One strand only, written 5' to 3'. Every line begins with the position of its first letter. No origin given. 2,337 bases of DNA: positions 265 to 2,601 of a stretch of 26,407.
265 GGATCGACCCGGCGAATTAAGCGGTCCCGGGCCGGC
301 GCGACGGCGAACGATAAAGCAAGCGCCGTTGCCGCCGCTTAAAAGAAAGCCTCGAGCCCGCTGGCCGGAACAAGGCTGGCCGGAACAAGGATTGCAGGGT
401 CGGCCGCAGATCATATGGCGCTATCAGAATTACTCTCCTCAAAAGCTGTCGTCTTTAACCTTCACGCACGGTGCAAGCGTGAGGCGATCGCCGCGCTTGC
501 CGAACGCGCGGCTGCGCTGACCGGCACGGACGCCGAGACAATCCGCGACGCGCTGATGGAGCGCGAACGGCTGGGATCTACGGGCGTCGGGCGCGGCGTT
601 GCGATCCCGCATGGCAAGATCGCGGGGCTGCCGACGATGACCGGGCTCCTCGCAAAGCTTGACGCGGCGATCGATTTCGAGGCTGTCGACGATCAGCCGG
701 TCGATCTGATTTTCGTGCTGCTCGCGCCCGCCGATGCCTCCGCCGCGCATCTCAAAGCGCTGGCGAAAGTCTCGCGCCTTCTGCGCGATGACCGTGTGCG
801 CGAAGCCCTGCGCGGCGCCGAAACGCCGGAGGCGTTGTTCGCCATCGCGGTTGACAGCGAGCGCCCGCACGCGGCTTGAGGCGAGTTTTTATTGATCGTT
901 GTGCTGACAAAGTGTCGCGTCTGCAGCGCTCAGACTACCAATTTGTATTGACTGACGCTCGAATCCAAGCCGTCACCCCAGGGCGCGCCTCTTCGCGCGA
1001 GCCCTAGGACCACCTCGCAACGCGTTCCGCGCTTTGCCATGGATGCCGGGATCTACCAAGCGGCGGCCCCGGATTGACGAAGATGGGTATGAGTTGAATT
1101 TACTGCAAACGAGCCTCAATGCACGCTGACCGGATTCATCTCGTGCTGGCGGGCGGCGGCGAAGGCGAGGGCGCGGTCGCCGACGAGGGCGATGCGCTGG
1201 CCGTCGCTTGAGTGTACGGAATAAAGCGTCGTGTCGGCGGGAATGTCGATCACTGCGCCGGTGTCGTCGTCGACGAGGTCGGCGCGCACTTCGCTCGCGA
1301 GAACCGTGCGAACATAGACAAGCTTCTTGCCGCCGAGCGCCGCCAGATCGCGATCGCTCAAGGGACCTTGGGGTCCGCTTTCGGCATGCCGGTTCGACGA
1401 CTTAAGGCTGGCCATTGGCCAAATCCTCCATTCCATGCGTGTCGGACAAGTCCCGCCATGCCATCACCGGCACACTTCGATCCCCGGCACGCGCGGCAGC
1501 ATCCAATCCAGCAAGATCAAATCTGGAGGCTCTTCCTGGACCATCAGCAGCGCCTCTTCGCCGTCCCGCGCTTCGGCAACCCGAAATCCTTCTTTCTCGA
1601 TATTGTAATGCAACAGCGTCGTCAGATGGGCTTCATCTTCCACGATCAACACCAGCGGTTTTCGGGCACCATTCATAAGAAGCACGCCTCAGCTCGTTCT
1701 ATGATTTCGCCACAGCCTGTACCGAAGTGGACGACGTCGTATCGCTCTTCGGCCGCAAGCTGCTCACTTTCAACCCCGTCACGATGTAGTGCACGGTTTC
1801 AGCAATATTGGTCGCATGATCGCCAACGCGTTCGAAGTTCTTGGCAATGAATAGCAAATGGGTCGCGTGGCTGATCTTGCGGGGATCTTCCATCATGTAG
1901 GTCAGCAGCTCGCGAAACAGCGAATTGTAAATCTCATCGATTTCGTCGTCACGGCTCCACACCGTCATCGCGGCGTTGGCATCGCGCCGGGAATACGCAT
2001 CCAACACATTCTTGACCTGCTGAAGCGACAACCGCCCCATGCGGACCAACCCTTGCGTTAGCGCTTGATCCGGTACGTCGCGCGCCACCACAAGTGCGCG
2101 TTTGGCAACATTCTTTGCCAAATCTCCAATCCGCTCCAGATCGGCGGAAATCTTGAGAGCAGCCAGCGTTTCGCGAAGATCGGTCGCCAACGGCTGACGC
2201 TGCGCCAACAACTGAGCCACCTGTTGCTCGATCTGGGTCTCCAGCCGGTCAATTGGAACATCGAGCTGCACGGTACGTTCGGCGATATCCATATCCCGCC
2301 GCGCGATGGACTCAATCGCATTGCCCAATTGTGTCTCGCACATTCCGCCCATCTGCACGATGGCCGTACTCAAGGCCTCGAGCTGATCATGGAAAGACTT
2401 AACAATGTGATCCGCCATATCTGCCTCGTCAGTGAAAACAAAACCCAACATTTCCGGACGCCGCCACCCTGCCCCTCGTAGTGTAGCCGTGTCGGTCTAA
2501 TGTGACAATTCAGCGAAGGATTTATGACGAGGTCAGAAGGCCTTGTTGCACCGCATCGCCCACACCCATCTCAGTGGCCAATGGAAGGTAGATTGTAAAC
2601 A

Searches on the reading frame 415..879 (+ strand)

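Call 10: search_protein_families(library=pfam, proteins=[window:415-879:+], max_evalue=0.001)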
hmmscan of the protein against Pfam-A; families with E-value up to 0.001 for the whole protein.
window:415-879:+ (154 aa): 1 family
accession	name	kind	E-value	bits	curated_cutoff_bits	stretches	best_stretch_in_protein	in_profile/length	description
PF00359.27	PTS_EIIA_2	-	7.2e-31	107.5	27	1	6-144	2-140/144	Phosphoenolpyruvate-dependent sugar phosphotransferase system, EIIA 2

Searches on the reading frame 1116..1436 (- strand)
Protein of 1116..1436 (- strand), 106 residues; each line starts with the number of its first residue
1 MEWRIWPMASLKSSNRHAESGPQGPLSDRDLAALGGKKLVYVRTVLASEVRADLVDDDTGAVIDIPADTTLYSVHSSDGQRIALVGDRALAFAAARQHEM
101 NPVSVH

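Call 10: search_protein_families(library=pfam, proteins=[window:1116-1436:-], max_evalue=0.001)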
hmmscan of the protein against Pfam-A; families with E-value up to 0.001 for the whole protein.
window:1116-1436:- (106 aa): 1 family
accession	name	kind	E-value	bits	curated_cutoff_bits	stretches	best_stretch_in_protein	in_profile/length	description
PF06620.16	DUF1150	-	7.9e-24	84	25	1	26-106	1-76/76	Protein of unknown function (DUF1150)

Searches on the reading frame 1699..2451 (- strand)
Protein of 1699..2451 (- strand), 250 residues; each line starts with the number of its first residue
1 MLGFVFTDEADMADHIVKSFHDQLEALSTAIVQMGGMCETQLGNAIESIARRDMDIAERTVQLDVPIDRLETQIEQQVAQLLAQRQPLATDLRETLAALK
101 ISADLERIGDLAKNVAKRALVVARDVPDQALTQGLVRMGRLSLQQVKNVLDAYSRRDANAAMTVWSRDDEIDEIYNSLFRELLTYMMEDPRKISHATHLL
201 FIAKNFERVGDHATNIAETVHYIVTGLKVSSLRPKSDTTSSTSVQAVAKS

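Call 5: search_protein_families(library=pfam, proteins=[window:1699-2451:-], max_evalue=0.01)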
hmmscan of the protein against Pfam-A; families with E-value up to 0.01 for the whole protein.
window:1699-2451:- (250 aa): 2 families
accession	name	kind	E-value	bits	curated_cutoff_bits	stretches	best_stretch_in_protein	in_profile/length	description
PF01895.24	PhoU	-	2.8e-47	159.4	23.5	2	135-220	1-89/89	PhoU domain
PF20984.2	PT26-6P_helical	-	0.0058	17.3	27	0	90-120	85-115/141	PT26-6P, helical domain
